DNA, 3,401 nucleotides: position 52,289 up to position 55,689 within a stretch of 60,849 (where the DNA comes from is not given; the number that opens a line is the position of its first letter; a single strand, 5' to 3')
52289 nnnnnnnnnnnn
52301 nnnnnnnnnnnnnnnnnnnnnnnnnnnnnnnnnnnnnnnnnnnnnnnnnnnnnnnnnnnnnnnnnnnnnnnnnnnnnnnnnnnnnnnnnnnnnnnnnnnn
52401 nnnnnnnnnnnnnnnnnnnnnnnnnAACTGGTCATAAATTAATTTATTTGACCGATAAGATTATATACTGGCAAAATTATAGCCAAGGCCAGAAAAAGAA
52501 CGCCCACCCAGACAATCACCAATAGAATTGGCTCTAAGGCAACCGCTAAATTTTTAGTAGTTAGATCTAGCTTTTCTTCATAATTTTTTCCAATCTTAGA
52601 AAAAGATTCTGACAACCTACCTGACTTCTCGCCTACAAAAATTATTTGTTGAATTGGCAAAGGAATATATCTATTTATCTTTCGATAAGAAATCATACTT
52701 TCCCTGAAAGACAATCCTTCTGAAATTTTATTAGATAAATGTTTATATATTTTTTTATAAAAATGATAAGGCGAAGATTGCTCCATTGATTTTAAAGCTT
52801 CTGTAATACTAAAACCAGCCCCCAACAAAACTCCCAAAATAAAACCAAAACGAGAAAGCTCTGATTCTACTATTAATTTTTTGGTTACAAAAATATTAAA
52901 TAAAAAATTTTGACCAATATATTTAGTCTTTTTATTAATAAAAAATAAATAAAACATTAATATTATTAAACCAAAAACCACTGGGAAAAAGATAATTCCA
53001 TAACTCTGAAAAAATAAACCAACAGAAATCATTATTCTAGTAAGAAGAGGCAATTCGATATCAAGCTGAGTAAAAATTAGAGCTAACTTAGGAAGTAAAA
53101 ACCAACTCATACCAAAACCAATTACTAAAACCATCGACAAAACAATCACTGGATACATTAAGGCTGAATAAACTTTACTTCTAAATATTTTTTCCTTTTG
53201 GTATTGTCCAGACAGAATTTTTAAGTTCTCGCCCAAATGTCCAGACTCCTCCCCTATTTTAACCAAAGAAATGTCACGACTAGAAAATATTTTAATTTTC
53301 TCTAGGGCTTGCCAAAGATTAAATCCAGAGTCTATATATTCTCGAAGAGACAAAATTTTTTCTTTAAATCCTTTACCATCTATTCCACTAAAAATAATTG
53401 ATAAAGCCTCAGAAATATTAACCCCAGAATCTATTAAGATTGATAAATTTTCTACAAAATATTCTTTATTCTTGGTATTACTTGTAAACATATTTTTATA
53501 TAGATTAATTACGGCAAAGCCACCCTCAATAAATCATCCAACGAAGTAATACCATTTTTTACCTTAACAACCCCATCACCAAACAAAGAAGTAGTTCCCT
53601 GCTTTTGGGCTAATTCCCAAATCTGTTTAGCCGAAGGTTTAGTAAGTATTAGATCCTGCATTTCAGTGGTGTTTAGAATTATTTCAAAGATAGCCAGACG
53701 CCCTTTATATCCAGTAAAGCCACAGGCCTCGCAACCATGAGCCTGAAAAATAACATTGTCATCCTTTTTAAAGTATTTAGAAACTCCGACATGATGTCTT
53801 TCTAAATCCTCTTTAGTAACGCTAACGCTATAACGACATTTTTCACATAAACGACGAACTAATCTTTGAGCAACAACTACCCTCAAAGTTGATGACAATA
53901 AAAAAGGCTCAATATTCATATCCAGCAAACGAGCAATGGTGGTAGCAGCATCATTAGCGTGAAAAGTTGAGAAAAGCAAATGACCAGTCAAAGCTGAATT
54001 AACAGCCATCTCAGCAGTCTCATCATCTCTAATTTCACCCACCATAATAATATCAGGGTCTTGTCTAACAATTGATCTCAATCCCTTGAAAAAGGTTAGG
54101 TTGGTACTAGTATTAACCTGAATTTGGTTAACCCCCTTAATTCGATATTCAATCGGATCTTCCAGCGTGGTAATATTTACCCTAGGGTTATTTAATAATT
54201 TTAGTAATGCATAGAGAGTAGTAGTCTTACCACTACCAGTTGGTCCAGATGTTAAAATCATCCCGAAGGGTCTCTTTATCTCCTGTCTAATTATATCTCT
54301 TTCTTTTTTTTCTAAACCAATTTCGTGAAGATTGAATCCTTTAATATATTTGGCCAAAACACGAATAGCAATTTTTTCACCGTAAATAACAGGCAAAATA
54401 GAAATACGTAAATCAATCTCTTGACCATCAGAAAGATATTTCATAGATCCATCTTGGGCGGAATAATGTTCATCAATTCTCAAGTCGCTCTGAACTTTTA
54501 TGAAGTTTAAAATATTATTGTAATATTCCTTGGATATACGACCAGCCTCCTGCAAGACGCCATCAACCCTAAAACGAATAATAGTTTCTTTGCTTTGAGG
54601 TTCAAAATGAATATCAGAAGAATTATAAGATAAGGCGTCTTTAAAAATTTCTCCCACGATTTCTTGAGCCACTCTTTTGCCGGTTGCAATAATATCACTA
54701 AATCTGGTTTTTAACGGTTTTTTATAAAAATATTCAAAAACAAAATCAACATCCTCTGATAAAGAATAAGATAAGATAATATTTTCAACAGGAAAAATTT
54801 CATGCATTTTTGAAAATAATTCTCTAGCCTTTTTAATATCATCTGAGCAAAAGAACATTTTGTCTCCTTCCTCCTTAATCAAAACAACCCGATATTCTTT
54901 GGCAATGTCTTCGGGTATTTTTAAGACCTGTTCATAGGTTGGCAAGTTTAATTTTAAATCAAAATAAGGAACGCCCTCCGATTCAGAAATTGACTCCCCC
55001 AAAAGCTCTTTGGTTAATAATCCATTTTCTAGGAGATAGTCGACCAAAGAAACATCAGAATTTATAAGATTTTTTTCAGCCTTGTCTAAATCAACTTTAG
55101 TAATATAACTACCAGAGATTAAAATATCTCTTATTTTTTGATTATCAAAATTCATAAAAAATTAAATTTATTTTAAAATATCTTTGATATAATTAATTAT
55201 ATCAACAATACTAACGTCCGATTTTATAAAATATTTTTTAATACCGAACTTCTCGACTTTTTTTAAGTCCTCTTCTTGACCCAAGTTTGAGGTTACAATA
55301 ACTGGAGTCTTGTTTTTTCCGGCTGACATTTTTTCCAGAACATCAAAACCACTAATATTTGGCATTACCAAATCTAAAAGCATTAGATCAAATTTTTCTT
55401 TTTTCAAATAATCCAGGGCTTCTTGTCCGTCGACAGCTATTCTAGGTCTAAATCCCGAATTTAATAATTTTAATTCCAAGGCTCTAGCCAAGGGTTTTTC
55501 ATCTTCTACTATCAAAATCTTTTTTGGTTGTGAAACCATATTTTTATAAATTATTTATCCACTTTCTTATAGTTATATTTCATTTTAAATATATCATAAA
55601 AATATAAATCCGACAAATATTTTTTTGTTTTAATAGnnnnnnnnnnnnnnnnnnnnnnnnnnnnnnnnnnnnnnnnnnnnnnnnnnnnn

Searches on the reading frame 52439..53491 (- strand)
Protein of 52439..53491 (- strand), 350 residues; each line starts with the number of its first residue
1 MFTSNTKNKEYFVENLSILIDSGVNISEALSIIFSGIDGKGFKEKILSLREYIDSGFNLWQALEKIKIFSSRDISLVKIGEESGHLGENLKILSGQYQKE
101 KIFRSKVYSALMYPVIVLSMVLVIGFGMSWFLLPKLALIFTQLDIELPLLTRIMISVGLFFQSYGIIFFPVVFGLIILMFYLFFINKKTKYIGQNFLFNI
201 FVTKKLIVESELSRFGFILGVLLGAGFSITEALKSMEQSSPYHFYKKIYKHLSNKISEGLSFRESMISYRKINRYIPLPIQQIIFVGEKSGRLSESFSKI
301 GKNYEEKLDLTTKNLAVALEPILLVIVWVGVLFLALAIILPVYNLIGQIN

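Call 4: search_protein_families(library=pfam, proteins=[window:52439-53491:-], max_evalue=0.1)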
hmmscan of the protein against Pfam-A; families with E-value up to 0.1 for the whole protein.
window:52439-53491:- (350 aa): 2 families
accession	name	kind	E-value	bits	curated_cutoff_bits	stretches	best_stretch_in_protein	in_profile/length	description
PF00482.28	T2SSF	-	1e-40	139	25.2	2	12-134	1-125/125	Type II secretion system (T2SS), protein F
PF14610.12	Psg1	-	0.094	12.9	30.1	0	166-192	158-185/186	Ykl077w/Psg1 (Pma1 Stabilization in Golgi)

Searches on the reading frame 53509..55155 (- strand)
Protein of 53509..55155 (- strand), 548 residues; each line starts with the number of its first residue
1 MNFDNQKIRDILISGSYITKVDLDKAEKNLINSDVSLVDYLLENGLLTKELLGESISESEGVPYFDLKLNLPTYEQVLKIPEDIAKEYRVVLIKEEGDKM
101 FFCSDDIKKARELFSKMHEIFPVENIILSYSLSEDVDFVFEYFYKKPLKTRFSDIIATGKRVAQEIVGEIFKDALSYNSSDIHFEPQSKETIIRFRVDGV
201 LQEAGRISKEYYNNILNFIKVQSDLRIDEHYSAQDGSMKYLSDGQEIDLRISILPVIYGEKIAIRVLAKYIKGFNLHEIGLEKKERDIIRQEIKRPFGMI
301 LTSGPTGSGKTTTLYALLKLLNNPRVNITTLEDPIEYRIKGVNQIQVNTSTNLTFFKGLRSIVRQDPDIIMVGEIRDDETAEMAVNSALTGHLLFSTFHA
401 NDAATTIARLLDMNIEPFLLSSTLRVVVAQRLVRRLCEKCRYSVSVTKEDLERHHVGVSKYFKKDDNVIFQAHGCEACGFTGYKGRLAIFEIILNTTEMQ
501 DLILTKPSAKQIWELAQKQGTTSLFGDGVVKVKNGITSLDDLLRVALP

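Call 4: search_protein_families(library=pfam, proteins=[window:53509-55155:-], max_evalue=0.1)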
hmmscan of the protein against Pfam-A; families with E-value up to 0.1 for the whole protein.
window:53509-55155:- (548 aa): 14 families
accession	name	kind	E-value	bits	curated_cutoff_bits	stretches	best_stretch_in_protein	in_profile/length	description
PF00437.27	T2SSE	-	2.5e-117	392.1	24.9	1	162-544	7-370/370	Type II/IV secretion system protein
PF25199.1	nSTAND_NTPase5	-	0.0024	18.2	34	1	292-354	36-99/145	Novel STAND NTPase 5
PF05157.20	MshEN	-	0.0025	18.2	23.1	1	61-137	2-77/90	MshEN domain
PF13173.12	AAA_14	-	0.0029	18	27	1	300-387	5-83/129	AAA domain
PF13555.12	AAA_29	-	0.0093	16.1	27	1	298-324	23-49/61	P-loop containing region of AAA domain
PF00005.33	ABC_tran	-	0.011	16.8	25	1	303-366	17-67/137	ABC transporter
PF13401.12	AAA_22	-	0.013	16.2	27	1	298-328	6-38/130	AAA domain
PF13238.12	AAA_18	-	0.036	15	29.4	0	300-329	1-29/128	AAA domain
PF00448.28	SRP54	-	0.037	14.1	22.7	1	299-357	3-61/196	SRP54-type protein, GTPase domain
PF13086.12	AAA_11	-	0.057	13.6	27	1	283-330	4-45/257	AAA domain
PF13963.11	Transpos_assoc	-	0.058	14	27.7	0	414-456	17-58/74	Transposase-associated domain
PF13604.12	AAA_30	-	0.064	13.4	27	0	284-322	5-43/191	AAA domain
PF20720.3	nSTAND3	-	0.071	13.2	27.2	0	298-332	18-52/155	Novel STAND NTPase 3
PF13191.12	AAA_16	-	0.074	14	32.6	0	295-325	23-52/167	AAA ATPase domain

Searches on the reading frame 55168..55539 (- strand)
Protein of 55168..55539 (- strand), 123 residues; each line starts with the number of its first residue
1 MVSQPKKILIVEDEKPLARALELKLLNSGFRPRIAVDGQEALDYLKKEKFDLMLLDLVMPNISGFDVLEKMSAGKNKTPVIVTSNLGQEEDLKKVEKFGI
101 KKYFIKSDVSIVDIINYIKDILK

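Call 4: search_protein_families(library=pfam, proteins=[window:55168-55539:-], max_evalue=0.1)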
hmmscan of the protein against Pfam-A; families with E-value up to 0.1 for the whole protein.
window:55168-55539:- (123 aa): 1 family
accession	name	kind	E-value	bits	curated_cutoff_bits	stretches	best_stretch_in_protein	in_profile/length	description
PF00072.30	Response_reg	-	1.3e-20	74.1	30.2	1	8-107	1-100/111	Response regulator receiver domain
